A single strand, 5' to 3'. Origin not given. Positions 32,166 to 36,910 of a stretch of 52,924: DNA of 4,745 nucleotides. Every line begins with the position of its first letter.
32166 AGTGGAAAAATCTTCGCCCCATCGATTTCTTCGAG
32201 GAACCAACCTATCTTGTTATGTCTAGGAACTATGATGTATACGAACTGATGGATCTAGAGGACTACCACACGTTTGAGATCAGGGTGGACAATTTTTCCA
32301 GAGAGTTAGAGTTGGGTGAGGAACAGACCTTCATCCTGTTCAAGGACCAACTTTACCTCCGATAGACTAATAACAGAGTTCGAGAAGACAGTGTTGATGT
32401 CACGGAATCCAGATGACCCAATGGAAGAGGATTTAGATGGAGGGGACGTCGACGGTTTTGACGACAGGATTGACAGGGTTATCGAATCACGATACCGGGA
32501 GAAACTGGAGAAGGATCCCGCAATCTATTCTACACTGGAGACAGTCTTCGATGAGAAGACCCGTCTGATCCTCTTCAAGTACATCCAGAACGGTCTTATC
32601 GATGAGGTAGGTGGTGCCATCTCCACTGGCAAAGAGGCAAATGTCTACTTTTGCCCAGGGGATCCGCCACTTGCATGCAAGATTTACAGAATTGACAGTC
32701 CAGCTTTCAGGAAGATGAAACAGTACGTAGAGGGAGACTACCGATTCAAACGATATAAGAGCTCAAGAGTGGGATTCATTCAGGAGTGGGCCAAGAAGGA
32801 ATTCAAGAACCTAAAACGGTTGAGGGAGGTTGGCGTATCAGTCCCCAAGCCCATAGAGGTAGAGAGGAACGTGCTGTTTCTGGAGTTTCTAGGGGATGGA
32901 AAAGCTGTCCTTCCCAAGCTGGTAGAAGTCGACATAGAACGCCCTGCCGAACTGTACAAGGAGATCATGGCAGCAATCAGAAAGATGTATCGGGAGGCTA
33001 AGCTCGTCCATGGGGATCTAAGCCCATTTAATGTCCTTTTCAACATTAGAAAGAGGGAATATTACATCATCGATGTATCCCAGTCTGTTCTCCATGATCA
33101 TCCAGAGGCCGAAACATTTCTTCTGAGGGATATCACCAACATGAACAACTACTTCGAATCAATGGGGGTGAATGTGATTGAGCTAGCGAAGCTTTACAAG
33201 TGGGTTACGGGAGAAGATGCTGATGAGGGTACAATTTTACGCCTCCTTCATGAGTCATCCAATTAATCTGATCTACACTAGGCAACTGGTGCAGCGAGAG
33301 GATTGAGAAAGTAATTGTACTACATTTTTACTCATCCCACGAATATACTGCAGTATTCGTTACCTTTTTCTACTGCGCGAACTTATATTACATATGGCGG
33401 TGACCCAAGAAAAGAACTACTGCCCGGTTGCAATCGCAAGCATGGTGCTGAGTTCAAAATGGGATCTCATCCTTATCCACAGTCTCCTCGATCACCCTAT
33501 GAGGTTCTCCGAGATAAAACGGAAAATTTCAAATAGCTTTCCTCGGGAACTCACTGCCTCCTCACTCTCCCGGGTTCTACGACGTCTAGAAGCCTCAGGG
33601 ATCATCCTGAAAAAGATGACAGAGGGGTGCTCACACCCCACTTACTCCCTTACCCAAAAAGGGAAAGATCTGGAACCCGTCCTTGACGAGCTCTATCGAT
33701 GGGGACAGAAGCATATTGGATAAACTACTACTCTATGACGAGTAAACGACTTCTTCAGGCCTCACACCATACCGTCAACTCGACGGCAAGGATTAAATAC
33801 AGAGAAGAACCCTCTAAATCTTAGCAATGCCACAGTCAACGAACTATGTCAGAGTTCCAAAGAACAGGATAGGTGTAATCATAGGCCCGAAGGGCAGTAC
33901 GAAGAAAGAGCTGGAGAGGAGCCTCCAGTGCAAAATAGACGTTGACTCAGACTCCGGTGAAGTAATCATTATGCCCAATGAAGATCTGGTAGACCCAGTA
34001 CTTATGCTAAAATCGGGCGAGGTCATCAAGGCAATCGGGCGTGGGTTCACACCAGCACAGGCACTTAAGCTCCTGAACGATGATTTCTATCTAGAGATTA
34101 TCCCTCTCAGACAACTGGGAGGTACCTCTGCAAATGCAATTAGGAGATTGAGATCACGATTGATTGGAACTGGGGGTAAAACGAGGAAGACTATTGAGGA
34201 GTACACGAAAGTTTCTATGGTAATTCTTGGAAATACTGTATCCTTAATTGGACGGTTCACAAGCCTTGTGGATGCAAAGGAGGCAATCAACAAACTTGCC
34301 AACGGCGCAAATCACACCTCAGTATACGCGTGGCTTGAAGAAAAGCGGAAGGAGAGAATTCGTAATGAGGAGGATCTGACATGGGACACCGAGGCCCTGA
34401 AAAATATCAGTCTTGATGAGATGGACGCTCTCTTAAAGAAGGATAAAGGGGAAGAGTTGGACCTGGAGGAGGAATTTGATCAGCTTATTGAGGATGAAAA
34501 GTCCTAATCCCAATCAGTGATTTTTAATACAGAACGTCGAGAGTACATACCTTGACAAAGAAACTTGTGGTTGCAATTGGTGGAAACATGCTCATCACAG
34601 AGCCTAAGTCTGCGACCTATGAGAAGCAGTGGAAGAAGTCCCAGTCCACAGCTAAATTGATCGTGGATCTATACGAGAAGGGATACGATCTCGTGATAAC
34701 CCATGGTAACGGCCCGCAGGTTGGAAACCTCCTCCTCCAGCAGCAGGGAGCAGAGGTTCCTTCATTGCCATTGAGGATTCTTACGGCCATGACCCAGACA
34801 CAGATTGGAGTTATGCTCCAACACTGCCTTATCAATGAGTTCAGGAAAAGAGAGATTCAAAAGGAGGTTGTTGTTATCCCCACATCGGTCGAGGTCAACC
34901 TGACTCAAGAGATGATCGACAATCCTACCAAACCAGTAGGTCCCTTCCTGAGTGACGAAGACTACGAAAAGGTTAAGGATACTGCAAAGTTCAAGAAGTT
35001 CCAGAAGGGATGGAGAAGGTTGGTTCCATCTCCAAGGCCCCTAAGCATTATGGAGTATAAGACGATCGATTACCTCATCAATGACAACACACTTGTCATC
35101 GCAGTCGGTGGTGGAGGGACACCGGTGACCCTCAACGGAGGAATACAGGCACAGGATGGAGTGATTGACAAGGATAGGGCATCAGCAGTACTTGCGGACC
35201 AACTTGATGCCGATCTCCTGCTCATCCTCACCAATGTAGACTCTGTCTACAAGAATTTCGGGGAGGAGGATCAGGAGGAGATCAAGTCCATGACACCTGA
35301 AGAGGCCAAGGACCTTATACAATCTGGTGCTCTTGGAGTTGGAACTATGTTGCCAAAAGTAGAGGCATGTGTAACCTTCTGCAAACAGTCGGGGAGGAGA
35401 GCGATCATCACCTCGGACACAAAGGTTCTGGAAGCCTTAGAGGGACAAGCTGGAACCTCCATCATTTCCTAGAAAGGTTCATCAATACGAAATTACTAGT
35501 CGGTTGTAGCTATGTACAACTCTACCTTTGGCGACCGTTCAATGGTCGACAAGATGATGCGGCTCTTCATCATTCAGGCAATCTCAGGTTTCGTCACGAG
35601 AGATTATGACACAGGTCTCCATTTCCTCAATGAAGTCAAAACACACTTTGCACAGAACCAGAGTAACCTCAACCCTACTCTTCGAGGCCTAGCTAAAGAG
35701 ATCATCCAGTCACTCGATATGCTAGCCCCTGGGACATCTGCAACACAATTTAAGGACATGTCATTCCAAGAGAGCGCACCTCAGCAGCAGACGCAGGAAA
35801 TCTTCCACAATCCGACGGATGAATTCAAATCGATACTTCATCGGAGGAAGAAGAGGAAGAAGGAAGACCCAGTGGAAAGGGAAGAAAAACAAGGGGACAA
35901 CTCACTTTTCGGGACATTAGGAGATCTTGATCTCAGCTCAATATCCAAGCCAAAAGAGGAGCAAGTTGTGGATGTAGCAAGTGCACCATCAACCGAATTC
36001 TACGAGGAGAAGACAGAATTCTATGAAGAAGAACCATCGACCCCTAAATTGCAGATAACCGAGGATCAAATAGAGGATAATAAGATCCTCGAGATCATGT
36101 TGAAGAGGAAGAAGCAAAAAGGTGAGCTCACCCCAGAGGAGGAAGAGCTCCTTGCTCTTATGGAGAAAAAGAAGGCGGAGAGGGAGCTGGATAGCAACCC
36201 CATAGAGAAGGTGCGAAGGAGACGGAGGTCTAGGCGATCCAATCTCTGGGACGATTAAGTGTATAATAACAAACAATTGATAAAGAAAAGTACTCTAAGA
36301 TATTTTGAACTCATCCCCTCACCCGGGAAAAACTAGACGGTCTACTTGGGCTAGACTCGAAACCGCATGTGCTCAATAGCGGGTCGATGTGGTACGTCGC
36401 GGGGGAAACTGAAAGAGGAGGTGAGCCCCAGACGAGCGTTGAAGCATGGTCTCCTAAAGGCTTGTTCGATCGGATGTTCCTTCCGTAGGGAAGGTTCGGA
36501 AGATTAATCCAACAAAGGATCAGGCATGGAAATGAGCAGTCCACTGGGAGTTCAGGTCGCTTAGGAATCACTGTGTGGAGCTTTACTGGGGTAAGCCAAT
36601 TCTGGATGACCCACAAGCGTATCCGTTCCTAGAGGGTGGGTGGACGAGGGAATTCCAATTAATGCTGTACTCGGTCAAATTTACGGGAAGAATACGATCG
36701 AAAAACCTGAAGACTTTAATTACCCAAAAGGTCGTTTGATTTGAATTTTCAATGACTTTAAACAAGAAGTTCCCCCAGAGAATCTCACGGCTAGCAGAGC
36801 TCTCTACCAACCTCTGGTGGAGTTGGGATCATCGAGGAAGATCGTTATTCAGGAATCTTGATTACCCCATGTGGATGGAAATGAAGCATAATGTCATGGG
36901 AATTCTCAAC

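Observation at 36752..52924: Complete Sus-like alpha-glucan capture locus built from C-terminally anchored archaeal surface proteins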

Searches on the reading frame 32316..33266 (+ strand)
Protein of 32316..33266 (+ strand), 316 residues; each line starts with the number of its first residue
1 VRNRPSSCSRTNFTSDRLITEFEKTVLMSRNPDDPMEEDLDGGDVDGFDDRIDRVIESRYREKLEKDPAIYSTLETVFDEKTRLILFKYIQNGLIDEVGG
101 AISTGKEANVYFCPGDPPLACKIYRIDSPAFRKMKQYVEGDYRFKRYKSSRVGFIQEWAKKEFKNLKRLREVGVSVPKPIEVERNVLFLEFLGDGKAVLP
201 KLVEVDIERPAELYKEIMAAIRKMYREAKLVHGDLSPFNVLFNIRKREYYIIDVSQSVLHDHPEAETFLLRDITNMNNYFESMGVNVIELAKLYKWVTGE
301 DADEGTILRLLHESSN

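Call 9: search_protein_families(library=pfam, proteins=[window:32316-33266:+], max_evalue=0.001)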
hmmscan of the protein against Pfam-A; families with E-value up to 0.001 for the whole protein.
window:32316-33266:+ (316 aa): 4 families
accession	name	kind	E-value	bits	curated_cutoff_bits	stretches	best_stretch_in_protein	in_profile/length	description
PF01163.29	RIO1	-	9e-55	185.6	22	1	117-290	11-184/187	RIO domain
PF06293.20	Kdo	-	1.2e-07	31.8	21.3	1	145-263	43-175/207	Lipopolysaccharide kinase (Kdo/WaaP) family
PF01636.29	APH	-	0.00068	19.9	23.2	0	211-253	148-193/239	Phosphotransferase enzyme family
PF03109.22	ABC1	-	0.00095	18.8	22.9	0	160-253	121-210/244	ABC1 atypical kinase-like domain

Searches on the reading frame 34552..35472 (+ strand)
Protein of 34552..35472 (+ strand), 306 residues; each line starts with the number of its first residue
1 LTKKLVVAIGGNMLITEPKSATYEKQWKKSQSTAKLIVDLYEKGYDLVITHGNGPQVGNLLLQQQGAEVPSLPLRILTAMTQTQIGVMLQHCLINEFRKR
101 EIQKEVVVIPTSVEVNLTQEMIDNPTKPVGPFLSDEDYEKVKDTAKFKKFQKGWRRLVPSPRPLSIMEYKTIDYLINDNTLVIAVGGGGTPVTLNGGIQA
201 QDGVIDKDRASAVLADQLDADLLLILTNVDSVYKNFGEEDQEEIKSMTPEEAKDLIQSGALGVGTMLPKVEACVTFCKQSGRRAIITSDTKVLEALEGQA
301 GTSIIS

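Call 9: search_protein_families(library=pfam, proteins=[window:34552-35472:+], max_evalue=0.001)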
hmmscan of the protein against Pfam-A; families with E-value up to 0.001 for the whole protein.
window:34552-35472:+ (306 aa): 1 family
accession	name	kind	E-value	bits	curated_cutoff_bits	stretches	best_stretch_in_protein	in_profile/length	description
PF00696.33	AA_kinase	-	9.3e-29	101.2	24.9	1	3-288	1-234/234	Amino acid kinase family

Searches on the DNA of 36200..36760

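Call 75: search_rna_families(source=window, start=36200, end=36760, threshold=evalue, max_evalue=1)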
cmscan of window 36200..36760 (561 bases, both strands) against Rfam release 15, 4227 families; matches with E-value up to 1: 1.
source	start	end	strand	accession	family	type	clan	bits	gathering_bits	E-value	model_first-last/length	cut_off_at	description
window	36325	36630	+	RF01857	Archaea_SRP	Gene;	CL00003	63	96.5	7.9e-14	1-317/317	no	Archaeal signal recognition particle RNA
